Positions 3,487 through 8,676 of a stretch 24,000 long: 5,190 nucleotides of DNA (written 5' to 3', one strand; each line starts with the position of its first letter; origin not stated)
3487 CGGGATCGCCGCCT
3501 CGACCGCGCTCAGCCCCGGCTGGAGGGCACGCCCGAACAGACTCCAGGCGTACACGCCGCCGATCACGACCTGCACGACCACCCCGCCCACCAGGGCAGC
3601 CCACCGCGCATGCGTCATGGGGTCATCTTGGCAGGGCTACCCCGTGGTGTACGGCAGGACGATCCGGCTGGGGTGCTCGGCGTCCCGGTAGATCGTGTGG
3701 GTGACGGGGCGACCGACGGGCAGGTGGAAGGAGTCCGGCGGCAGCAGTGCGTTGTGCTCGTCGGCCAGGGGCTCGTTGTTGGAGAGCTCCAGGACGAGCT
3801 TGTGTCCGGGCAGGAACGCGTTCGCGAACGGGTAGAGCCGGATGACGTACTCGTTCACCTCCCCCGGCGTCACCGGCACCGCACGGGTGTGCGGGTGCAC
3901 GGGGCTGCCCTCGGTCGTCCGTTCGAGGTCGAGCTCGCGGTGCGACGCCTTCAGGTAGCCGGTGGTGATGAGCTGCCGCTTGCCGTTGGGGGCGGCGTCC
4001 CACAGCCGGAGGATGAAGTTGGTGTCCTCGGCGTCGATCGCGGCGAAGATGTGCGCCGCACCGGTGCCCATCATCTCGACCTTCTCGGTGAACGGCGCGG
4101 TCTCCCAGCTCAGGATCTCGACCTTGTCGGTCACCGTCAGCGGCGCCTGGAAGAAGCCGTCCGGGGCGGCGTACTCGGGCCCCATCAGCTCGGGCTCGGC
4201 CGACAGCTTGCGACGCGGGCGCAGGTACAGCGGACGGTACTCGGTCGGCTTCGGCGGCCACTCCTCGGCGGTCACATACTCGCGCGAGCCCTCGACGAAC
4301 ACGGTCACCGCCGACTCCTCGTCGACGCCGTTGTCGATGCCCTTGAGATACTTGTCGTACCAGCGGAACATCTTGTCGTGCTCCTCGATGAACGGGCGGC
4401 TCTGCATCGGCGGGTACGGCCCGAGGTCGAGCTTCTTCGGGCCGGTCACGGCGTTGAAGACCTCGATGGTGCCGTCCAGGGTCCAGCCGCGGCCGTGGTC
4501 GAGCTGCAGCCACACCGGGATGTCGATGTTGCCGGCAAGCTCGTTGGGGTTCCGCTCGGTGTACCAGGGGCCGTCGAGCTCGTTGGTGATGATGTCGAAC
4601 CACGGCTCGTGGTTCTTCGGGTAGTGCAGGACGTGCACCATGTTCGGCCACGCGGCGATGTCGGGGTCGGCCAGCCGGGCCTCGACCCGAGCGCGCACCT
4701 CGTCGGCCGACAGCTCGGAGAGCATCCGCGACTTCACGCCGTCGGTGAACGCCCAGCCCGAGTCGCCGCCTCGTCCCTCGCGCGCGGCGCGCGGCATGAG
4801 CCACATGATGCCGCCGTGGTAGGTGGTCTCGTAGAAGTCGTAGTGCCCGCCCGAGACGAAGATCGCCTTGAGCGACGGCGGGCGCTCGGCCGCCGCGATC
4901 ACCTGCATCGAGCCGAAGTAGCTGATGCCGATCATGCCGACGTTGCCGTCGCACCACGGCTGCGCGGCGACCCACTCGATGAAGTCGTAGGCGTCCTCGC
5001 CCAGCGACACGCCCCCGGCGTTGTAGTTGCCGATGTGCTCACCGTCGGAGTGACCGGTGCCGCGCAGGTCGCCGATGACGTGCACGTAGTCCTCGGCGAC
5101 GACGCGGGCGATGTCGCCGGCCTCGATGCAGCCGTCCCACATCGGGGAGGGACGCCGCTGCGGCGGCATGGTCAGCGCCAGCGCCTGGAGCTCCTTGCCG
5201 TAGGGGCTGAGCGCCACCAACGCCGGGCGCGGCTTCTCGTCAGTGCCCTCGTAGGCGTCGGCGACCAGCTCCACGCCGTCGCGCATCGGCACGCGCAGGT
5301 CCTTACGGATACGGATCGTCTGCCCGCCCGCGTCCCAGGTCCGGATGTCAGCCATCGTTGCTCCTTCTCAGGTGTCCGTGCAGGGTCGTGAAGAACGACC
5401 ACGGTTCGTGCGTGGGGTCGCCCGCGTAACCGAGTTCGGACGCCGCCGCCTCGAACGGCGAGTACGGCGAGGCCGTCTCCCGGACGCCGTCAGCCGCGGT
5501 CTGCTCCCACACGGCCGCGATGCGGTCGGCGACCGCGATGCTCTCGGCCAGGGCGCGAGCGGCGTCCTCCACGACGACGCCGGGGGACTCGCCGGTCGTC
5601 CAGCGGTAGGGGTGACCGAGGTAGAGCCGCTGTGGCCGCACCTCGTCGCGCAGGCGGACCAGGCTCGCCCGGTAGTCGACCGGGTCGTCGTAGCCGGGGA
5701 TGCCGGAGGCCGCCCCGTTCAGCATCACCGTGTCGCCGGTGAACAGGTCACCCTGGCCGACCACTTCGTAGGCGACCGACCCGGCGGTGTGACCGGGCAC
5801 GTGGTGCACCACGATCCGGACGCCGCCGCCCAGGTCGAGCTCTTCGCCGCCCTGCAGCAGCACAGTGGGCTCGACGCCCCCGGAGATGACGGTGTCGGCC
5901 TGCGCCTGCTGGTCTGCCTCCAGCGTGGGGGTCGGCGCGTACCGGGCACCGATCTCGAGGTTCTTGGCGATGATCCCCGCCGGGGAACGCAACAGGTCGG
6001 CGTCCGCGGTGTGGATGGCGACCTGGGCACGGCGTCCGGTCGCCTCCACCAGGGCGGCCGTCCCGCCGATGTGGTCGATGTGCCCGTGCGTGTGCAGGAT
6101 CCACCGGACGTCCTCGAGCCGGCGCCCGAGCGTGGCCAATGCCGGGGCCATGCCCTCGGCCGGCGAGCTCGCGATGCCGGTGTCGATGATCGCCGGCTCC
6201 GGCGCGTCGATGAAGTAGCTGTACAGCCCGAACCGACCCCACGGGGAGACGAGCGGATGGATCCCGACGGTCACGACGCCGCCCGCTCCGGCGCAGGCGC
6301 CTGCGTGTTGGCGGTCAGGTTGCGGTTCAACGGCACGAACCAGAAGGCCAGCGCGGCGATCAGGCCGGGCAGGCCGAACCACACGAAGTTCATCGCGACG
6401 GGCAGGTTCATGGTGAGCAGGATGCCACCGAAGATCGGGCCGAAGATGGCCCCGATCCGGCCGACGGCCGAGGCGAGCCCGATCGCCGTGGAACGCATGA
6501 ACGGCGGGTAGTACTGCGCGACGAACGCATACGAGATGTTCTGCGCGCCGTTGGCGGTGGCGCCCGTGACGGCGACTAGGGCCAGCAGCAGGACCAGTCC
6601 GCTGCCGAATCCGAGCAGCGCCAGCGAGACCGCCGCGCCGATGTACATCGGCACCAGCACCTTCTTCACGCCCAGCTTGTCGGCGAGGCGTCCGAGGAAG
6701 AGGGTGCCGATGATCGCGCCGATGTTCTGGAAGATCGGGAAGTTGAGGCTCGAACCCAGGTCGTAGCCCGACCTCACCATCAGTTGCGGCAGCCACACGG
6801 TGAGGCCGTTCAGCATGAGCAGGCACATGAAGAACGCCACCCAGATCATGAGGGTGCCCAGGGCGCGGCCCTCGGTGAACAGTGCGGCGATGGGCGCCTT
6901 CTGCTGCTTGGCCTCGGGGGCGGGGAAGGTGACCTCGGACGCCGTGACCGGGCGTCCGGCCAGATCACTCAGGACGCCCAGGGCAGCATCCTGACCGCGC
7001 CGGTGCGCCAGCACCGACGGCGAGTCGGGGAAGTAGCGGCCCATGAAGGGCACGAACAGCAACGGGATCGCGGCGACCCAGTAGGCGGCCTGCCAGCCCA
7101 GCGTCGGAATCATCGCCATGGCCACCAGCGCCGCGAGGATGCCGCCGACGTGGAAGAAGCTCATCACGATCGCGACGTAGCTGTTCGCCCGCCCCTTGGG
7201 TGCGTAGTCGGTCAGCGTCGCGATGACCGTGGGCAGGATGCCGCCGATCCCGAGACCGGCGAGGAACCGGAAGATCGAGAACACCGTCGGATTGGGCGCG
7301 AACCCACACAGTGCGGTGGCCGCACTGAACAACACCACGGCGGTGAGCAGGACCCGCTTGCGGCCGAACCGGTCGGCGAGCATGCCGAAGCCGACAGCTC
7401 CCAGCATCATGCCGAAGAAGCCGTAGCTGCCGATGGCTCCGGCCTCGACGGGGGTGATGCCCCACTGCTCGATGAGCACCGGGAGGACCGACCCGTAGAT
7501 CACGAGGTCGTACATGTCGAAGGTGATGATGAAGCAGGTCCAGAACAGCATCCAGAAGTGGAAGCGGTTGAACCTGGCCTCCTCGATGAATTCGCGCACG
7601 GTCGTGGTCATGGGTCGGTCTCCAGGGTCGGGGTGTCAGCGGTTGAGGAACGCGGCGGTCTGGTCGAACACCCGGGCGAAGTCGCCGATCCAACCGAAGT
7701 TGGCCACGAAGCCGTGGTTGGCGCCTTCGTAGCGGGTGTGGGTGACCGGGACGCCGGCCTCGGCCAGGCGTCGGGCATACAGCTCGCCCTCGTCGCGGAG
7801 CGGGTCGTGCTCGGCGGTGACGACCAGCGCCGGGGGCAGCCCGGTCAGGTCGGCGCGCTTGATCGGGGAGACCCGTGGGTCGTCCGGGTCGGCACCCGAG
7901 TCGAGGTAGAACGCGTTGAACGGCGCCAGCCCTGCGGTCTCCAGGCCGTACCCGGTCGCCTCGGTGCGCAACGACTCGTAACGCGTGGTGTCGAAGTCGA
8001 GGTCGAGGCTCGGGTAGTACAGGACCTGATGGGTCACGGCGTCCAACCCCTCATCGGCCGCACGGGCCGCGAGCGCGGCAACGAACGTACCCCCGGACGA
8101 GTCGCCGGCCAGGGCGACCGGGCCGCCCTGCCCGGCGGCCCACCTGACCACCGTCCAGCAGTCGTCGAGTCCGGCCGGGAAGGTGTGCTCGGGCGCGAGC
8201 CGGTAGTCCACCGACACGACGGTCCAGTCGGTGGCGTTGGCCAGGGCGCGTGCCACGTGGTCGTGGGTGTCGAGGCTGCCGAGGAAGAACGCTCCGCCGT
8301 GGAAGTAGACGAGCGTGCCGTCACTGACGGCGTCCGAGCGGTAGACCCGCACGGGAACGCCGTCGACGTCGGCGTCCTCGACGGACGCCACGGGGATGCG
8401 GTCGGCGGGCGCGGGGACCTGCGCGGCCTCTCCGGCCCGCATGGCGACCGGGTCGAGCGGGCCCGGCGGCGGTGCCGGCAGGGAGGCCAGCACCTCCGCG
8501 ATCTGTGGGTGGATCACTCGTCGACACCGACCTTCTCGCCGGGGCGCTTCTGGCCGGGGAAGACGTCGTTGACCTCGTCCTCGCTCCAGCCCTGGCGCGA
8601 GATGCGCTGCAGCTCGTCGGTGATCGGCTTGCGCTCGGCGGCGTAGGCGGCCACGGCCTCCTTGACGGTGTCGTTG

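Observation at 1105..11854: A ~10.7 kb accessory block splits the conserved dnaA-dnaN-recF-dciA | gyrB origin synteny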

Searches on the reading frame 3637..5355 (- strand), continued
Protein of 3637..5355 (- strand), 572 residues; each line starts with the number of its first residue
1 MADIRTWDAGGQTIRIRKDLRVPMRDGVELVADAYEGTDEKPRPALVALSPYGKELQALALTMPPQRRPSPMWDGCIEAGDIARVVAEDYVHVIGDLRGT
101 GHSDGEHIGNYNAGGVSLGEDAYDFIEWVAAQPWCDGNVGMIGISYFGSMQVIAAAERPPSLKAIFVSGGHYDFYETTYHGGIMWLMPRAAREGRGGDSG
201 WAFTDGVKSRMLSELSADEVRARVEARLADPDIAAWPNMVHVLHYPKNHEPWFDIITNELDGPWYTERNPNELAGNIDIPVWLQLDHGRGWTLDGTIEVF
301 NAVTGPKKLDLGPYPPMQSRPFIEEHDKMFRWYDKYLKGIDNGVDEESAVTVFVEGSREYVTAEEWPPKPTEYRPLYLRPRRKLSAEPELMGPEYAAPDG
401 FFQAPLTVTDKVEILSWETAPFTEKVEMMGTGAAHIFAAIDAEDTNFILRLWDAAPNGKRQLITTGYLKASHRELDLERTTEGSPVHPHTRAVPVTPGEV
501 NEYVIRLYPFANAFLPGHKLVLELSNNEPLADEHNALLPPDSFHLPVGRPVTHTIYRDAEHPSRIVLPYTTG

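Call 64: search_dna_similar(query=window:3637-5355:-, collection=plasmids, mode=protein, max_evalue=1e-50, max_rows=15)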
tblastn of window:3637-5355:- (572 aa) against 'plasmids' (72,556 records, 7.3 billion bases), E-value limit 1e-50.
Records with a match: 9; places in all: 9; records where one place covers at least 80% of the query: 9.
Best place of each record, by identity: 60-80% 4; <60% 5.
By first word of the organism name: Burkholderia 3; Caballeronia 1; Rhodococcus 1; Bradyrhizobium 1; Agrobacterium 1; Cupriavidus 1; Paracoccus 1.
By predicted mobility (MOB-suite, as given by PLSDB): non-mobilizable 6; conjugative 2; mobilizable 1.
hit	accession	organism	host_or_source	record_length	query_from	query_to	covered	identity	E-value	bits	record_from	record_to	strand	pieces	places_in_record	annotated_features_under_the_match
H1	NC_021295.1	Caballeronia insecticola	-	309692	16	572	97%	71.8%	0e+0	834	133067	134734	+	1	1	CocE/NonD family hydrolase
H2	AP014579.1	Burkholderia sp. RPE67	Riptortus pedestris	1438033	16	571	97%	71.4%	0e+0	833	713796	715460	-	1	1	peptidase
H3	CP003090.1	Burkholderia sp. YI23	-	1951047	16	571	97%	71.2%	0e+0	831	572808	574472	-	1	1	peptidase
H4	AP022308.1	Burkholderia sp. SFA1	-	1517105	16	571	97%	71.0%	0e+0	831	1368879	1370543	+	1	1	hypothetical protein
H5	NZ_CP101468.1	Rhodococcus gordoniae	water,poultry farm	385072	15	568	97%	37.7%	5e-96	328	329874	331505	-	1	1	CocE/NonD family hydrolase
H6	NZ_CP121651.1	Bradyrhizobium sp. CB82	Stylosanthes guianensis,cell culture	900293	12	568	97%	34.3%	2e-71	256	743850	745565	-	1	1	CocE/NonD family hydrolase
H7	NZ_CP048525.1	Agrobacterium tumefaciens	walnut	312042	18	572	97%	34.3%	1e-73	263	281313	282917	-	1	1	CocE/NonD family hydrolase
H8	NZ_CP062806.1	Cupriavidus basilensis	Cell culture,Sediment of a freshwater ...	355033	18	568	96%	34.5%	3e-77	273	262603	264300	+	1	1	CocE/NonD family hydrolase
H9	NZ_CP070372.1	Paracoccus methylovorus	whole organism,grassland soil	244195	19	568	96%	32.2%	8e-72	258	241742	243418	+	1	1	CocE/NonD family hydrolase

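Call 68: search_protein_families(library=ncbifam, proteins=[L081:13230-14117:-], max_evalue=1e-10)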
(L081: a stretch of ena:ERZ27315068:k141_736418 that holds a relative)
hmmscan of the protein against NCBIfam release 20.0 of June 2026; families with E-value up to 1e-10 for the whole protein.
L081:13230-14117:- (295 aa): 0 families

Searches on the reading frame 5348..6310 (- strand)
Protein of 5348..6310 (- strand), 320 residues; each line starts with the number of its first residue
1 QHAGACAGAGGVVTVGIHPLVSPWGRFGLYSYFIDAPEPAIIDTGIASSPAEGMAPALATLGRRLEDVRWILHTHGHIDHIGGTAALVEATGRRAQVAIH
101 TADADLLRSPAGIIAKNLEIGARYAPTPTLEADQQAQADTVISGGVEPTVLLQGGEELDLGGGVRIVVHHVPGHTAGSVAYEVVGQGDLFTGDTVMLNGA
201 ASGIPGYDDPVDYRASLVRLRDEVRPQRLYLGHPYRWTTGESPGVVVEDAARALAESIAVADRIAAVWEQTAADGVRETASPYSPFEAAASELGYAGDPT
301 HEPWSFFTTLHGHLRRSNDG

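Call 6: search_protein_families(library=pfam, proteins=[window:5348-6310:-], max_evalue=0.001)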
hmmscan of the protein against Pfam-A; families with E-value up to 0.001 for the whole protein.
window:5348-6310:- (320 aa): 2 families
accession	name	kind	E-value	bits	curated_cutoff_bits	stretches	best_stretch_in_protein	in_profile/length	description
PF00753.33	Lactamase_B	-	3.2e-20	73.3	22.7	1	31-224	8-185/196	Metallo-beta-lactamase superfamily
PF12706.13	Lactamase_B_2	-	1.9e-06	28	27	1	54-118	15-81/200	Beta-lactamase superfamily domain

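Call 15: search_protein_families(library=ncbifam, proteins=[window:5348-6310:-], max_evalue=0.00001)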
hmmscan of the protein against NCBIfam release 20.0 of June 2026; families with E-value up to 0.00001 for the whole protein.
window:5348-6310:- (320 aa): 25 families
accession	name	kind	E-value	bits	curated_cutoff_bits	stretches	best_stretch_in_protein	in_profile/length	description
NF033105.1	bla_subclass_B3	equivalog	4.2e-21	75.4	240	1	25-183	19-155/257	subclass B3 metallo-beta-lactamase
TIGR03413.1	GSH_gloB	equivalog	8.8e-15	54.7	200.8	1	149-236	83-167/248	hydroxyacylglutathione hydrolase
NF000287.1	SMB1_fam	exception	2.9e-11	43.3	400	1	28-181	43-175/280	SMB-1 family subclass B3 metallo-beta-lactamase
NF000438.2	blaPOM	exception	3.3e-11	42.9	610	1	32-184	60-189/286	POM family subclass B3 metallo-beta-lactamase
NF040644.1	blaPAM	exception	5e-11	42.2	615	1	41-183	70-188/287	PAM family subclass B3 metallo-beta-lactamase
NF012229.1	bla_class_B_core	domain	6.6e-11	42.6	100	1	32-181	19-136/139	metallo-beta-lactamase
NF000459.2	blaSPG-1_fam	exception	4.5e-10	39.1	550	1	25-221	47-221/285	SPG-1 family subclass B3 metallo-beta-lactamase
NF000440.2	blaTHIN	exception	7.6e-10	38.4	700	1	25-182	58-196/316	THIN family subclass B3 metallo-beta-lactamase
NF053820.1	MBLfold_Strvi7410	exception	1.1e-09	38.2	525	1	10-213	7-225/343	Strvi_7410 family MBL fold metallo-hydrolase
NF040470.1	blaEAM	exception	1.7e-09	37.1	660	1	41-181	94-213/318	EAM family subclass B3 metallo-beta-lactamase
NF000457.2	blaPEDO-1_fam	exception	1.8e-09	37.5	550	1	25-183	48-184/286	PEDO-1 family subclass B3 metallo-beta-lactamase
NF000427.2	blaCAU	exception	2.1e-09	37.1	500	1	25-181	22-156/262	CAU/MBL1b family subclass B3 metallo-beta-lactamase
NF012140.0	blaBJP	exception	3.7e-09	35.8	600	1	28-219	54-229/294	BJP family subclass B3 metallo-beta-lactamase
NF041804.1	MBL_fold_SolJ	exception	3.8e-09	36.1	350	1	164-240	111-185/224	solanimycin biosynthesis MBL-fold hydrolase SolJ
NF000405.1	HARLDQ_not_B3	exception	9.1e-09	35.3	350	1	29-182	40-170/267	HARLDQ motif MBL-fold protein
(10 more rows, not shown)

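Call 30: search_solved_structures(query=window:5348-6310:-, max_evalue=1e-8)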
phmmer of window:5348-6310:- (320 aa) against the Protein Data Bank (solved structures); distinct sequences matched with E-value up to 1e-8: 6.
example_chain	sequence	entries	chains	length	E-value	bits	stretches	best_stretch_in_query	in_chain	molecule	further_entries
8ewo_A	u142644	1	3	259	8.2e-11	44.7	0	151-263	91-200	PA1813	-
6n36_A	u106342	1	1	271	2e-10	43.5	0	25-108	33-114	Beta-lactamase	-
5iqk_A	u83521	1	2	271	3.3e-09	39.5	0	25-107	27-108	beta-lactamase Rm3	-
3vpe_A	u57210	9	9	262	3.6e-09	39.3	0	25-110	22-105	Metallo-beta-lactamase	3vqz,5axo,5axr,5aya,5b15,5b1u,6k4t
5wcm_A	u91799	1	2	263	8.1e-09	38.2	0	27-99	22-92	Blr6230 protein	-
2gmn_A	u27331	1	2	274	9.1e-09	38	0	27-99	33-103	Metallo-beta-lactamase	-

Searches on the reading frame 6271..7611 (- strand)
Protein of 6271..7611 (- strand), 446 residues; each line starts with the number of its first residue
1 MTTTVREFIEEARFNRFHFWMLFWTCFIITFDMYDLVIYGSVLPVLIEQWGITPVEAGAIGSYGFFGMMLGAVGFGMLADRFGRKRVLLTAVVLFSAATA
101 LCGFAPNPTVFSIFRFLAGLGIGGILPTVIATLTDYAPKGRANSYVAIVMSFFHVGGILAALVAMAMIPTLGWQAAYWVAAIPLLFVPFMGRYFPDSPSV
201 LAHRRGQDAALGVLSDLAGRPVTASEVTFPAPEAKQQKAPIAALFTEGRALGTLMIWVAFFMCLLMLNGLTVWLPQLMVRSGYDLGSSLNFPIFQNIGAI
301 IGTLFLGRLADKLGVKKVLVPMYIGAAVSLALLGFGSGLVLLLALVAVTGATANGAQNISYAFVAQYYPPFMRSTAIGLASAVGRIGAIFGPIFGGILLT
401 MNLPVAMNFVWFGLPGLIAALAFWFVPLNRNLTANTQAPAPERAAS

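Call 6: search_protein_families(library=pfam, proteins=[window:6271-7611:-], max_evalue=0.001)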
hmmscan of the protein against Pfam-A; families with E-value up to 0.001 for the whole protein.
window:6271-7611:- (446 aa): 4 families
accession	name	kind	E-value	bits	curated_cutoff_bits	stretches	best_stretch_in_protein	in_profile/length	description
PF07690.21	MFS_1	-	4.5e-55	187.4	33.4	2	26-300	2-253/347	Major Facilitator Superfamily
PF00083.30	Sugar_tr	-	1.1e-25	90.8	22.3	1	56-267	47-270/452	Sugar (and other) transporter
PF06779.20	MFS_4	-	5.4e-08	33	26.3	1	39-181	12-156/364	Uncharacterised MFS-type transporter YbfB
PF05631.20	MFS_5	-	0.00018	21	25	1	38-164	52-179/356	Sugar-tranasporters, 12 TM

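Call 15: search_protein_families(library=ncbifam, proteins=[window:6271-7611:-], max_evalue=0.00001)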
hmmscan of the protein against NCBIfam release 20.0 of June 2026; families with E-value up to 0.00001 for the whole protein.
window:6271-7611:- (446 aa): 57 families (the best 25 are shown)
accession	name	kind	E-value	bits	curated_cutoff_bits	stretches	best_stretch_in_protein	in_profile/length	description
TIGR00895.1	2A0115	subfamily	3.6e-96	322.5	418.55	1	5-399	2-398/398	aromatic acid/H+ symport family MFS transporter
NF008586.0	PRK11551.1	equivalog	3.7e-67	227.1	410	2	232-426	201-395/406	3-(3-hydroxy-phenyl)propionate transporter MhpT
NF053517.1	HbztTptrPcaK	equivalog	5.6e-58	196.9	770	1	4-423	3-425/437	4-hydroxybenzoate transporter PcaK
TIGR00898.1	2A0119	subfamily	5.1e-39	134.4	550.75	1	44-431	112-500/506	cation transport protein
TIGR00891.1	2A0112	subfamily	1.3e-30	106.8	552.9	1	20-398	11-387/405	sialate:H+ symport family MFS transporter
NF003024.0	PRK03893.1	subfamily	3.4e-30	105.3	604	2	20-200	20-201/497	sialate:H+ symport family MFS transporter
TIGR00893.1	2A0114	subfamily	1.5e-27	96.6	395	1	45-425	19-397/399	D-galactonate transporter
NF008963.0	PRK12307.1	equivalog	2.3e-23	83.1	637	1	22-411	20-394/426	MFS transporter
TIGR01299.1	synapt_SV2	subfamily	1.3e-22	79.5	637.3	1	8-175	155-322/742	synaptic vesicle protein SV2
TIGR00880.1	2_A_01_02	superfamily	1.8e-22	80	131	2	68-190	11-133/141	multidrug resistance protein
TIGR00881.1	2A0104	subfamily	5e-19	68.6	407.75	1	42-399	17-370/379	phosphoglycerate transporter protein PgtP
TIGR00883.1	2A0106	subfamily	8e-19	68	443.45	2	55-186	35-175/400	metabolite/H+ symporter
TIGR00710.1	efflux_Bcr_CflA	subfamily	5.9e-18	65.5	200.9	1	34-182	19-167/385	Bcr/CflA family efflux MFS transporter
NF053813.1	MFS_TcaB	equivalog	9.4e-17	60.8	475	2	30-185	16-171/396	putative multidrug effflux MFS transporter TcaB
NF012177.1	tet_MFS_42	exception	5.2e-16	58.9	850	1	296-406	46-157/411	tetracycline efflux MFS transporter Tet(42)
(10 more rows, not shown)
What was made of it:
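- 6271..7611 (-): MFS transporter 2, of the aromatic acid/H+ symporter type, inserted between the esterase and the MBL gene. TIGR00895, 322 bits; MhpT and PcaK relatives (call 15).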

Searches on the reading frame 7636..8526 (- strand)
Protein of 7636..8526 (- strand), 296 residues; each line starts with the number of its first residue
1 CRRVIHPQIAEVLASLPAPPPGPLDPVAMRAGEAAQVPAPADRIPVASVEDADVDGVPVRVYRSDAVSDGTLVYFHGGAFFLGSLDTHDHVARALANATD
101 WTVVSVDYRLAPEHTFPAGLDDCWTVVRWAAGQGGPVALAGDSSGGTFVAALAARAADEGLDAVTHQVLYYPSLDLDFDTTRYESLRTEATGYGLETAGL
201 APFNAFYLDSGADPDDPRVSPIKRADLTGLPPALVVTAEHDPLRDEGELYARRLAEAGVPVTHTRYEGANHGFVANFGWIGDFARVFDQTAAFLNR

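Call 6: search_protein_families(library=pfam, proteins=[window:7636-8526:-], max_evalue=0.001)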
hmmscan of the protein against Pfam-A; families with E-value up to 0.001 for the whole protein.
window:7636-8526:- (296 aa): 3 families
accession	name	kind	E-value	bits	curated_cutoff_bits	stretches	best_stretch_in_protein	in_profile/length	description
PF07859.19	Abhydrolase_3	-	1.1e-67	228.4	25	1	72-274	1-209/210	alpha/beta hydrolase fold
PF20434.5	BD-FAE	-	4.7e-10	39.8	26.8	1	71-165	15-119/215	BD-FAE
PF00135.34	COesterase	-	0.00018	21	27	0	71-111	105-143/515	Carboxylesterase family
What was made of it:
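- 7636..8517 (-): Abhydrolase_3 (hormone-sensitive-lipase type) esterase with HGG and GDSSG motifs. PF07859 E=1e-67 (call 6).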

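Call 15: search_protein_families(library=ncbifam, proteins=[window:7636-8526:-], max_evalue=0.00001)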
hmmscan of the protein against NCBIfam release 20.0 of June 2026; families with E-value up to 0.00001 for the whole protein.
window:7636-8526:- (296 aa): 7 families
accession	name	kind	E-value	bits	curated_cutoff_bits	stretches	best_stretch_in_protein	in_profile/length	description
NF058653.1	LipP1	equivalog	1e-80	270.8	350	1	9-281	3-287/300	LipP1 family hormone-sensitive lipase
NF033149.0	CHL_hydrolase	equivalog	1.2e-57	195.2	500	1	23-294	24-305/310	chloramphenicol hydrolase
NF007547.0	PRK10162.1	equivalog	1.3e-37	129.4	389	1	54-292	69-313/321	acetyl esterase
NF058649.1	GTSAG_HSLs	subfamily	9.2e-36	123.8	380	1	41-295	60-309/312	GTSAG motif subfamily hormone-sensitive lipase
NF058651.1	GESAG_HSLs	subfamily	8.2e-35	120.3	430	1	35-272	36-269/296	GESAG motif subfamily hormone-sensitive lipase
NF058650.1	GCSAG_HSLs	subfamily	5e-21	75.5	410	1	52-276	63-292/314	GCSAG motif subfamily hormone-sensitive lipase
NF058665.1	HaHSL_fam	equivalog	3.2e-10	39.8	320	1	63-156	55-148/260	hormone-sensitive lipase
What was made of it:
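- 7636..8517 (-): LipP1 family, 271 bits, below cutoff (call 15).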
